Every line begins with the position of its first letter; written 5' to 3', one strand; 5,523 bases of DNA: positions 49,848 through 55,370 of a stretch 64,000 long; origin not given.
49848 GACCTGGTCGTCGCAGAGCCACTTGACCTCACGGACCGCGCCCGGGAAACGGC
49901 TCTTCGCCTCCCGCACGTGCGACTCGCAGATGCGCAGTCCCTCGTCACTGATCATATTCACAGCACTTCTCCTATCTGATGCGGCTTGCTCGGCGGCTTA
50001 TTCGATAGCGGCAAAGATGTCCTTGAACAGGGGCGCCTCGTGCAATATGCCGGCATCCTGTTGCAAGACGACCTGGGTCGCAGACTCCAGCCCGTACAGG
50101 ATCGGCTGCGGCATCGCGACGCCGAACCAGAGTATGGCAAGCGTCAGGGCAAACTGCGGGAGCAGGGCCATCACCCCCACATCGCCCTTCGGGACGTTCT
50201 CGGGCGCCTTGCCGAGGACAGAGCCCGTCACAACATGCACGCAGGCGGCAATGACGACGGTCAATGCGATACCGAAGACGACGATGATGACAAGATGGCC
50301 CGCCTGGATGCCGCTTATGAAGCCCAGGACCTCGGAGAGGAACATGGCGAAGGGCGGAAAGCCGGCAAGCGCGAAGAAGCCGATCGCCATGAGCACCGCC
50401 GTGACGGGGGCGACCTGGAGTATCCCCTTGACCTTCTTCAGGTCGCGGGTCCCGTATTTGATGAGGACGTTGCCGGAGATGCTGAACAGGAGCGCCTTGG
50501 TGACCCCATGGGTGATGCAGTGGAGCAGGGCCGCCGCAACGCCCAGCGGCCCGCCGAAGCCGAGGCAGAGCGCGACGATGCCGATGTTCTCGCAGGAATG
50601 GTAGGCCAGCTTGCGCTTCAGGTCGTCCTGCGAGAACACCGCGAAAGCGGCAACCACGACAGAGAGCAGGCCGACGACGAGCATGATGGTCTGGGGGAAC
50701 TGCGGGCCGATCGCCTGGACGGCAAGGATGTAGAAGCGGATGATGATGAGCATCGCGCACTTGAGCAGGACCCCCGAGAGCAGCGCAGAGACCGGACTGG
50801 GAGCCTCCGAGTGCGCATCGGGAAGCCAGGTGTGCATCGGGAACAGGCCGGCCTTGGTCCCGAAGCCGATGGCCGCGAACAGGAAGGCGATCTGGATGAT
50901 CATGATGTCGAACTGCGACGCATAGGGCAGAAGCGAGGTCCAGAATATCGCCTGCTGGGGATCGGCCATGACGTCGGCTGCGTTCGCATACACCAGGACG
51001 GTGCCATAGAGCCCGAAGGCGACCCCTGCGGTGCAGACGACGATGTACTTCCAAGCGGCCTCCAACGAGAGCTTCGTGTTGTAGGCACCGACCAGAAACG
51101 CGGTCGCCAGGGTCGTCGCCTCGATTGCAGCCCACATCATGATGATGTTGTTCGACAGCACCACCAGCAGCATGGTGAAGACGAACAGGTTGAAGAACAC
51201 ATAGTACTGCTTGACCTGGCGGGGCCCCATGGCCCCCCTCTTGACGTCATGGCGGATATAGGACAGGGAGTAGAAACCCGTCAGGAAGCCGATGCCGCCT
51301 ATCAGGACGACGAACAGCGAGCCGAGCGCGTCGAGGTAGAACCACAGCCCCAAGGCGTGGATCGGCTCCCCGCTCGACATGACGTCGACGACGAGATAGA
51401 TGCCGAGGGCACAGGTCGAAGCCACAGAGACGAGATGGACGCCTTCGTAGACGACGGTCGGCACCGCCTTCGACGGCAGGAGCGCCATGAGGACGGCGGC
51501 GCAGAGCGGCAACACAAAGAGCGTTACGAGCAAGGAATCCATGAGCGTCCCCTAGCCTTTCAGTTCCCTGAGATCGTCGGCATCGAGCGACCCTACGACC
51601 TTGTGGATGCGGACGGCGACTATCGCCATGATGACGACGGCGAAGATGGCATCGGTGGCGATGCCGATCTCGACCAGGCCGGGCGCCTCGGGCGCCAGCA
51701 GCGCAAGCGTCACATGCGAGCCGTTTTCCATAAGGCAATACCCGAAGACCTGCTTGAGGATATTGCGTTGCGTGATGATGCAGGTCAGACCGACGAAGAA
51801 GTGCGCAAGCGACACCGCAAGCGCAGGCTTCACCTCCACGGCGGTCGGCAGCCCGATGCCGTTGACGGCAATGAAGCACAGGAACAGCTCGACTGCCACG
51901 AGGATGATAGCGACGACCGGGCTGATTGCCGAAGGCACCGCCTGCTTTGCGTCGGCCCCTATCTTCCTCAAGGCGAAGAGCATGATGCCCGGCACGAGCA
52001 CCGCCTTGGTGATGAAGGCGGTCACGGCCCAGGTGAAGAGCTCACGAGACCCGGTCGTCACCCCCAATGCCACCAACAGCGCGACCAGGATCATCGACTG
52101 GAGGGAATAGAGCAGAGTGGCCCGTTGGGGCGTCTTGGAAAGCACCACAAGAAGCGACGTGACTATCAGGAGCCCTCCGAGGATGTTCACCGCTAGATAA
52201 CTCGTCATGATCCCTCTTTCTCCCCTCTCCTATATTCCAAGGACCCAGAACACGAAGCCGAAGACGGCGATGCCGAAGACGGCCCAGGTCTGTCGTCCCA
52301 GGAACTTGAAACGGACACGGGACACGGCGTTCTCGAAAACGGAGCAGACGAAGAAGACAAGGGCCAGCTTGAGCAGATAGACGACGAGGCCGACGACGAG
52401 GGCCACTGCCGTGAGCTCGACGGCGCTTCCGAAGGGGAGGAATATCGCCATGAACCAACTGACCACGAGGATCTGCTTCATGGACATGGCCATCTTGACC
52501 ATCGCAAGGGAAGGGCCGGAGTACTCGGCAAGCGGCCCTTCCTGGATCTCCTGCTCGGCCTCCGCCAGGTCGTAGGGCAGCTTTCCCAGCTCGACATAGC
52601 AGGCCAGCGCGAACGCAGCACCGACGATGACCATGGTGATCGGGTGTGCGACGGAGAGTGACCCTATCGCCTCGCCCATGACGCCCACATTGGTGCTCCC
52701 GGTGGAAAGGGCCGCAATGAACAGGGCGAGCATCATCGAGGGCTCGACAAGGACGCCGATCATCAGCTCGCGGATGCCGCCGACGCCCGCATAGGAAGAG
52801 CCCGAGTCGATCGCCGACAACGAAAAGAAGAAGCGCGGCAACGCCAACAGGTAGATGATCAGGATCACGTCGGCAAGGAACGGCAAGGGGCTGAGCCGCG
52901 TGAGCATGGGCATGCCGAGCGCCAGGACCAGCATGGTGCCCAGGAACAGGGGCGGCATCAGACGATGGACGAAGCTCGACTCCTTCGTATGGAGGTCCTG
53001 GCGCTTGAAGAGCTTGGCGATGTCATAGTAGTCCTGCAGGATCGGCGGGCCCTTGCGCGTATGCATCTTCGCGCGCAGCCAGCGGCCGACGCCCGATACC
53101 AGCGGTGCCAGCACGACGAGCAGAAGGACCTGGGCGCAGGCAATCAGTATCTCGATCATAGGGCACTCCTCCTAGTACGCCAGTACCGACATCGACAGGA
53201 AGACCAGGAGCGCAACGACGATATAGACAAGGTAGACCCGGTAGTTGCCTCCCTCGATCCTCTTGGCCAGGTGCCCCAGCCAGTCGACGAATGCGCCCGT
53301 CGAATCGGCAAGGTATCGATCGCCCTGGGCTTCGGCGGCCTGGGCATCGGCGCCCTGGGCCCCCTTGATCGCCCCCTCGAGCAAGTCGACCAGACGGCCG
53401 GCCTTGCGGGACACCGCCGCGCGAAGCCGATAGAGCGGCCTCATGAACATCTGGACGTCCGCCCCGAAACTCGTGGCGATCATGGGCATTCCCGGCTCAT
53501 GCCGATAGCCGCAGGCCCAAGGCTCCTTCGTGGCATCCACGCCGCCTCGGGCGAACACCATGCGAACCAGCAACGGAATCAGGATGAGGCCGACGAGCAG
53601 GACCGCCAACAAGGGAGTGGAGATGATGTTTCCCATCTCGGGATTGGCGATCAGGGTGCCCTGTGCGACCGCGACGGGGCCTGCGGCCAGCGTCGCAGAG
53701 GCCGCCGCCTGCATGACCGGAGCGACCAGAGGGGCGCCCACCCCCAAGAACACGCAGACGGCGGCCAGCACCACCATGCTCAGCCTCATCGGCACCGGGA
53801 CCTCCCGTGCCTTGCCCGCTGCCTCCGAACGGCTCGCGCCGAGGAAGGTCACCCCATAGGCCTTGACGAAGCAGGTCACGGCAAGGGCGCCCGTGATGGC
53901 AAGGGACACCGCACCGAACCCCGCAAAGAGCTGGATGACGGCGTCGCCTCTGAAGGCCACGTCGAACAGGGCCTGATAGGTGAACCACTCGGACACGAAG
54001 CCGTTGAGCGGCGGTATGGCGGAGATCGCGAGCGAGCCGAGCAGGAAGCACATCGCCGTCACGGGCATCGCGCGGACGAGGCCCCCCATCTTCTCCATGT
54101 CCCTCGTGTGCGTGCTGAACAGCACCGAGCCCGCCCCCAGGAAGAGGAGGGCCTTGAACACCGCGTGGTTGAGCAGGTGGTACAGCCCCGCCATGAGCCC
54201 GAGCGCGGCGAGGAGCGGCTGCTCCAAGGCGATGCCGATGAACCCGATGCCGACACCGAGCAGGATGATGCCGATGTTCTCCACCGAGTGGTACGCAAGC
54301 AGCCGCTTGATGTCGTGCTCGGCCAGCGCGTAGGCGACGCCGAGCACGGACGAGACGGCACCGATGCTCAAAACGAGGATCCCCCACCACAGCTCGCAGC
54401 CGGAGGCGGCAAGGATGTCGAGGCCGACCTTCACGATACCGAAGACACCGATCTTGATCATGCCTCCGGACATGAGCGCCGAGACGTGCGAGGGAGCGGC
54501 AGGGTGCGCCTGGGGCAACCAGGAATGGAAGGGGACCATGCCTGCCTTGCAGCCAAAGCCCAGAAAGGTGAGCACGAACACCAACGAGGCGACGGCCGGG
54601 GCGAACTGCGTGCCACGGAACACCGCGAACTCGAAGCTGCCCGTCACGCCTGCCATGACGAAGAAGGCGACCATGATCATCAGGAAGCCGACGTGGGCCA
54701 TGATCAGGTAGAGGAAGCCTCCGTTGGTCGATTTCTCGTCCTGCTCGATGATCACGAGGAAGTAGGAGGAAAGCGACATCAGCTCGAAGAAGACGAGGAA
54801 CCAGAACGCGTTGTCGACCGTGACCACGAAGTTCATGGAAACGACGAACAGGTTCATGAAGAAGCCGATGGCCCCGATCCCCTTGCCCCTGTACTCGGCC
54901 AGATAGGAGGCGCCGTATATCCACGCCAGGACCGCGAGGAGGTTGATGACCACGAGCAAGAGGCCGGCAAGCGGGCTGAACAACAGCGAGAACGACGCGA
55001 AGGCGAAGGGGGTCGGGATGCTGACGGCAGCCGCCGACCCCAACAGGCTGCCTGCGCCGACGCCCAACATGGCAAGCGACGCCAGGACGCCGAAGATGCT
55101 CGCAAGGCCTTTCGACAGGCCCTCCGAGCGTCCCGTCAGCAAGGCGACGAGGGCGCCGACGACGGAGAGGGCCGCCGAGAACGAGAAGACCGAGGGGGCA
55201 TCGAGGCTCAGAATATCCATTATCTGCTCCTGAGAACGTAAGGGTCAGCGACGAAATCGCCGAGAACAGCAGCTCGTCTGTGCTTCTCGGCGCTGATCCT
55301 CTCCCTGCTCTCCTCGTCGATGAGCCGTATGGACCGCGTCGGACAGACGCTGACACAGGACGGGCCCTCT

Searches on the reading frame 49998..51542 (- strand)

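Call 8: search_protein_families(library=pfam, proteins=[window:49998-51542:-])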
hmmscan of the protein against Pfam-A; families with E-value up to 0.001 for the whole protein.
window:49998-51542:- (514 aa): 2 families
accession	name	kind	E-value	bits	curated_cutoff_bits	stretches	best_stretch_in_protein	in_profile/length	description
PF00361.26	Proton_antipo_M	-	3.5e-53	181.2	21.5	1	130-425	1-291/294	NADH:quinone oxidoreductase/Mrp antiporter, TM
PF00662.26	Proton_antipo_N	-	1.7e-05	25.1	24.5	1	66-100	11-45/51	NADH-Ubiquinone oxidoreductase (complex I), chain 5 N-terminus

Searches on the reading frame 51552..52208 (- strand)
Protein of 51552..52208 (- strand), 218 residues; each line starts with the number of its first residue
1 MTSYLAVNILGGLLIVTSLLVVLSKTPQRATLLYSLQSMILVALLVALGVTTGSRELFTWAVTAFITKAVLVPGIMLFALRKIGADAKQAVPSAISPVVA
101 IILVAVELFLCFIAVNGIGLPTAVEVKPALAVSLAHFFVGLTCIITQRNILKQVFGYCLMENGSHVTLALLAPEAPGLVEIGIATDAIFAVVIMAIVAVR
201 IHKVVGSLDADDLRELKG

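Call 8: search_protein_families(library=pfam, proteins=[window:51552-52208:-])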
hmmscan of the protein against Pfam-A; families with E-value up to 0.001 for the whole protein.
window:51552-52208:- (218 aa): 1 family
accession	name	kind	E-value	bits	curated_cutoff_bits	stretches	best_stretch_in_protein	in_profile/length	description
PF00420.29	Oxidored_q2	-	1.1e-13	51.2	26.1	1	129-218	2-95/95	NADH-ubiquinone/plastoquinone oxidoreductase chain 4L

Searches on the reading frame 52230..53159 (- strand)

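Call 8: search_protein_families(library=pfam, proteins=[window:52230-53159:-])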
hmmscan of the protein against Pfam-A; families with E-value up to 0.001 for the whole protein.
window:52230-53159:- (309 aa): 1 family
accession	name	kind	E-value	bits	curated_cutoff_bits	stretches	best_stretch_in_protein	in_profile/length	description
PF00146.26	NADHdh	-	1.3e-48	166.3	27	1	10-305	7-296/298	NADH dehydrogenase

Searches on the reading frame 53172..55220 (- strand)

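Call 8: search_protein_families(library=pfam, proteins=[window:53172-55220:-])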
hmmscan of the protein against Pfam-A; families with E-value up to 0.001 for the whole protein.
window:53172-55220:- (682 aa): 1 family
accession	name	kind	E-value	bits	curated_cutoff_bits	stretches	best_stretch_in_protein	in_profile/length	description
PF00361.26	Proton_antipo_M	-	9.5e-52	176.5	21.5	1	139-422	5-279/294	NADH:quinone oxidoreductase/Mrp antiporter, TM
